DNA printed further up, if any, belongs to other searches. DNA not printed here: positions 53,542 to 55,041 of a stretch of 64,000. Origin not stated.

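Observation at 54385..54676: tsaD carries two in-frame insertions made of the same word repeats that fill intergenic spacers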

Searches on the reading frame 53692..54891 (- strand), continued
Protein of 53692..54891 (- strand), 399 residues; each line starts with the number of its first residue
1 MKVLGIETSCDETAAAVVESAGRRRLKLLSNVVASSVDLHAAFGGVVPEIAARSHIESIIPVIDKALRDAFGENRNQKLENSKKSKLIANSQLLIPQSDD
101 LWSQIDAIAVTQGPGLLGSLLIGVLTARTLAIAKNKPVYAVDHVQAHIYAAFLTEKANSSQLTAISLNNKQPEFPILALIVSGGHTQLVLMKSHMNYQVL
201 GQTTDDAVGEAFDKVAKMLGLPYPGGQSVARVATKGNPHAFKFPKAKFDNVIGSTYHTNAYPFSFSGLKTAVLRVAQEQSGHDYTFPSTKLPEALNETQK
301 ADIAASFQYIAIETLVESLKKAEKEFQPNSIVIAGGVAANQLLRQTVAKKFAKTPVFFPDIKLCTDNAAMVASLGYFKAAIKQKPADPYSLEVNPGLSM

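Call 76: fold_search(model_id=the predicted structure, library=pdb)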
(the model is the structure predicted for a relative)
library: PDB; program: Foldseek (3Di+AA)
matches with E <= 10: 768; with E <= 0.001: 358
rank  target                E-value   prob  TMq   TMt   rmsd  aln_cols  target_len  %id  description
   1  3zet_B                1.3e-34  1.00  0.77  0.90   3.3       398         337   37  Structure of a Salmonella typhimurium YgjD-YeaZ heterodimer. (released 2013-03-20)
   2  4wq5_B                3.3e-34  1.00  0.77  0.91   3.2       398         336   36  YgjD(V85E)-YeaZ heterodimer in complex with ATP (released 2015-01-28)
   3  4ydu_B                6.6e-34  1.00  0.76  0.90   3.3       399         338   36  Crystal structure of E. coli YgjD-YeaZ heterodimer in complex with ADP (released 2015-03-04)
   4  4wq5_A                7.0e-34  1.00  0.77  0.92   3.2       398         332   36  YgjD(V85E)-YeaZ heterodimer in complex with ATP (released 2015-01-28)
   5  4ydu_A                1.2e-33  1.00  0.77  0.91   3.2       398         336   36  Crystal structure of E. coli YgjD-YeaZ heterodimer in complex with ADP (released 2015-03-04)
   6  6z81_B                4.6e-33  1.00  0.76  0.89   3.4       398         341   36  TsaBD bound to the inhibitor (released 2021-02-10)
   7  4wq4_A                7.6e-33  1.00  0.77  0.91   3.2       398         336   36  E. coli YgjD(E12A)-YeaZ heterodimer in complex with ATP (released 2015-01-28)
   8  6z81_A                1.3e-32  1.00  0.76  0.89   3.3       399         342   36  TsaBD bound to the inhibitor (released 2021-02-10)
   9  8ifx_A                3.9e-32  1.00  0.74  0.90   3.4       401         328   34  Aquifex aeolicus TsaD-TsaB in complex with ADP (released 2024-03-20)
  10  8iey_A                7.8e-32  1.00  0.75  0.90   3.1       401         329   34  Aquifex aeolicus TsaD-TsaB (released 2024-03-20)
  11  6n9a_D                1.4e-30  1.00  0.69  0.82   6.0       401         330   37  Crystal Structure of Thermotoga maritima threonylcarbamoyladenosine biosynthesis complex TsaB2D2E2 bound to ATP and ca (released 2019-05-22)
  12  6nak_B                1.1e-27  1.00  0.67  0.80   6.3       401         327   38  BACTERIAL PROTEIN COMPLEX TM BDE complex (released 2023-04-26)
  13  6s84_D                3.7e-26  1.00  0.62  0.79   6.2       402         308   34  TsaBDE complex from Thermotoga maritima (released 2019-07-17)
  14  6s84_A                4.1e-26  1.00  0.63  0.80   4.6       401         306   33  TsaBDE complex from Thermotoga maritima (released 2019-07-17)
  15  6nak_G                9.2e-26  1.00  0.65  0.79   5.5       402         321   35  BACTERIAL PROTEIN COMPLEX TM BDE complex (released 2023-04-26)
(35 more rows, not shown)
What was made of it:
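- On TsaD/Kae1/Qri7 (host gene): Foldseek against 3ZET, 4YDU and 4WQ5 gives E about 1e-34 and target TM-score 0.90-0.92 (call 76).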
